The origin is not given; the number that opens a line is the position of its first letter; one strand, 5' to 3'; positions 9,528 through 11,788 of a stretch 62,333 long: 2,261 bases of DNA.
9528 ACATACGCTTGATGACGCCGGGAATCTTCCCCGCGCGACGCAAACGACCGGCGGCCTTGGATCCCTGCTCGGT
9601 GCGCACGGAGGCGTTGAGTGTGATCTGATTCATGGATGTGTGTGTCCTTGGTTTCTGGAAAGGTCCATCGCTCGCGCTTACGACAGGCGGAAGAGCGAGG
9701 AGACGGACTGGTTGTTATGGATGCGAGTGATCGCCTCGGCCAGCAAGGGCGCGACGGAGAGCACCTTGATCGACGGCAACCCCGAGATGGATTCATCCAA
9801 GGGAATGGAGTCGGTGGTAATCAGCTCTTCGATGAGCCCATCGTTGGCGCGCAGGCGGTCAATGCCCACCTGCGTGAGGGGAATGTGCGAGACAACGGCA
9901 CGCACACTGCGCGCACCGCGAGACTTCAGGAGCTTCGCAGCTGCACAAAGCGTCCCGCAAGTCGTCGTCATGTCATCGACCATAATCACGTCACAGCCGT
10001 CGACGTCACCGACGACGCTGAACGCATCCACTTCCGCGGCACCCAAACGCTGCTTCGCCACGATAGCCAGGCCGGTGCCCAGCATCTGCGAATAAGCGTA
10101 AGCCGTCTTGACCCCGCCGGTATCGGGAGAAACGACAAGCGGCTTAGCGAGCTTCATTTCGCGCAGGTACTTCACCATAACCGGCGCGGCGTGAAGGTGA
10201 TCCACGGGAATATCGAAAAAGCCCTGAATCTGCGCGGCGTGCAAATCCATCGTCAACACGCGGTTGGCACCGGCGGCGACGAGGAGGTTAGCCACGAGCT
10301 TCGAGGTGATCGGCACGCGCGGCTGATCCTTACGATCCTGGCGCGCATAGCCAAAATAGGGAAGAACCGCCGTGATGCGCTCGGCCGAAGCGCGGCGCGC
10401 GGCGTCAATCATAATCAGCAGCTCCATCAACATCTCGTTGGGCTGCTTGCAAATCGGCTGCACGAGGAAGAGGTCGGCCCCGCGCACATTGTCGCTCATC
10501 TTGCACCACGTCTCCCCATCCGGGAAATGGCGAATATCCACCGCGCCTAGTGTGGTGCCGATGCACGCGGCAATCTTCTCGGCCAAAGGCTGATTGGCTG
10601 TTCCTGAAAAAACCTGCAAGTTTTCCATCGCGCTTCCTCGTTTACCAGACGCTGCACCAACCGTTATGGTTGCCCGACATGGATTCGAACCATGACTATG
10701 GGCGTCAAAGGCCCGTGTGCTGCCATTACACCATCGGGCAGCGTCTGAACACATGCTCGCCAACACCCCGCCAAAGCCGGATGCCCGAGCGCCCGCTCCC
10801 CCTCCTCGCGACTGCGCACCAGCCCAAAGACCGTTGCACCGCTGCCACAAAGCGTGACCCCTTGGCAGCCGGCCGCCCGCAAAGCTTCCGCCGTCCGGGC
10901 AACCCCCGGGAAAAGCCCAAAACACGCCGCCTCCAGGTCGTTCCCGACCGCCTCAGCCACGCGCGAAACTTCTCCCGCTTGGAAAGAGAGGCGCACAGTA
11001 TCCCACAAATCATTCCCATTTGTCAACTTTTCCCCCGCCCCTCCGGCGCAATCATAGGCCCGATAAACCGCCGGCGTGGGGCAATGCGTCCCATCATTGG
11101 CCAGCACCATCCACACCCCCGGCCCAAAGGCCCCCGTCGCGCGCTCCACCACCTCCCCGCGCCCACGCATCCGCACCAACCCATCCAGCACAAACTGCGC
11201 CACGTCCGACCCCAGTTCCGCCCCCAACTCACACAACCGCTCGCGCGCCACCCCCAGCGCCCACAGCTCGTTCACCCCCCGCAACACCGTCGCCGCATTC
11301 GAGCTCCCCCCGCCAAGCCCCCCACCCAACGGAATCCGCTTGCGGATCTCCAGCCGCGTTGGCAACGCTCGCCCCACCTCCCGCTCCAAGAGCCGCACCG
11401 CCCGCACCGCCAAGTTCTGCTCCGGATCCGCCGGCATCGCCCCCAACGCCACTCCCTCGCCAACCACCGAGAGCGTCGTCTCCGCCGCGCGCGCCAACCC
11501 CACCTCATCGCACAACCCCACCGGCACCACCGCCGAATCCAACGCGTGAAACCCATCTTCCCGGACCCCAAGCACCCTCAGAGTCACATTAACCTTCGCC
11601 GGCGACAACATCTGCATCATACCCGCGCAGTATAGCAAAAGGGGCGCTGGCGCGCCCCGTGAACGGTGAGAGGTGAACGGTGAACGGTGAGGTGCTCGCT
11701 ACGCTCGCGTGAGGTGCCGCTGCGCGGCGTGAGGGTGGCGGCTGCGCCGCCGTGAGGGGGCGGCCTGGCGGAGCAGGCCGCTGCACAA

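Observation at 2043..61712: Tandem arrays of 7-nt units occupy nearly every long intergenic spacer (at least 25 arrays in 62 kb)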

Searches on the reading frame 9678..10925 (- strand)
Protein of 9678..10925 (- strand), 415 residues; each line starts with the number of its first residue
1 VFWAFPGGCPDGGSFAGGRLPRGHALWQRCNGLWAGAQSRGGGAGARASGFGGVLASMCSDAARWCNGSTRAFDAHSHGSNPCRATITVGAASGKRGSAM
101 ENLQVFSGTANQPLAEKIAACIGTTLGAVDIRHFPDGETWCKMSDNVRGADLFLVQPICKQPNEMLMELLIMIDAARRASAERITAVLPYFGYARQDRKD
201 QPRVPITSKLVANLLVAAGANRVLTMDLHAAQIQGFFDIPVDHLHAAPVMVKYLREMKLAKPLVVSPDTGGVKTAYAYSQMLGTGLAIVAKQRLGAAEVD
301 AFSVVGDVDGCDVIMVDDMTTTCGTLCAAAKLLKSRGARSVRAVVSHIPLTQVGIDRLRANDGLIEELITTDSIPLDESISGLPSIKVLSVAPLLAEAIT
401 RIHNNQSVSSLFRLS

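Call 18: search_protein_families(library=pfam, proteins=[window:9678-10925:-])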
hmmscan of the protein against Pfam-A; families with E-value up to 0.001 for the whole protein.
window:9678-10925:- (415 aa): 3 families
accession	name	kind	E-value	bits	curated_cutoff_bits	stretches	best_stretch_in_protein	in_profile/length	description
PF13793.12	Pribosyltran_N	-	1.1e-49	167.6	25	1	104-219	2-117/117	N-terminal domain of ribose phosphate pyrophosphokinase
PF14572.12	Pribosyl_synth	-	4e-21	76.2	27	1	301-413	74-184/184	Phosphoribosyl synthetase-associated domain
PF00156.33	Pribosyltran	-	6.2e-13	48.8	26.3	1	252-347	21-124/158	Phosphoribosyl transferase domain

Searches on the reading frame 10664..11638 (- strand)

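Call 18: search_protein_families(library=pfam, proteins=[window:10664-11638:-])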
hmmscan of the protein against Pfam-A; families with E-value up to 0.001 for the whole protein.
window:10664-11638:- (324 aa): 2 families
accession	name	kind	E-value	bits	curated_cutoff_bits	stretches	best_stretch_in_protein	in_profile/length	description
PF00288.32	GHMP_kinases_N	-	6.9e-17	61.9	22.3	1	75-152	1-86/87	GHMP kinases N terminal domain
PF08544.19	GHMP_kinases_C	-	1.3e-07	32.4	21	1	220-283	6-75/85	GHMP kinases C terminal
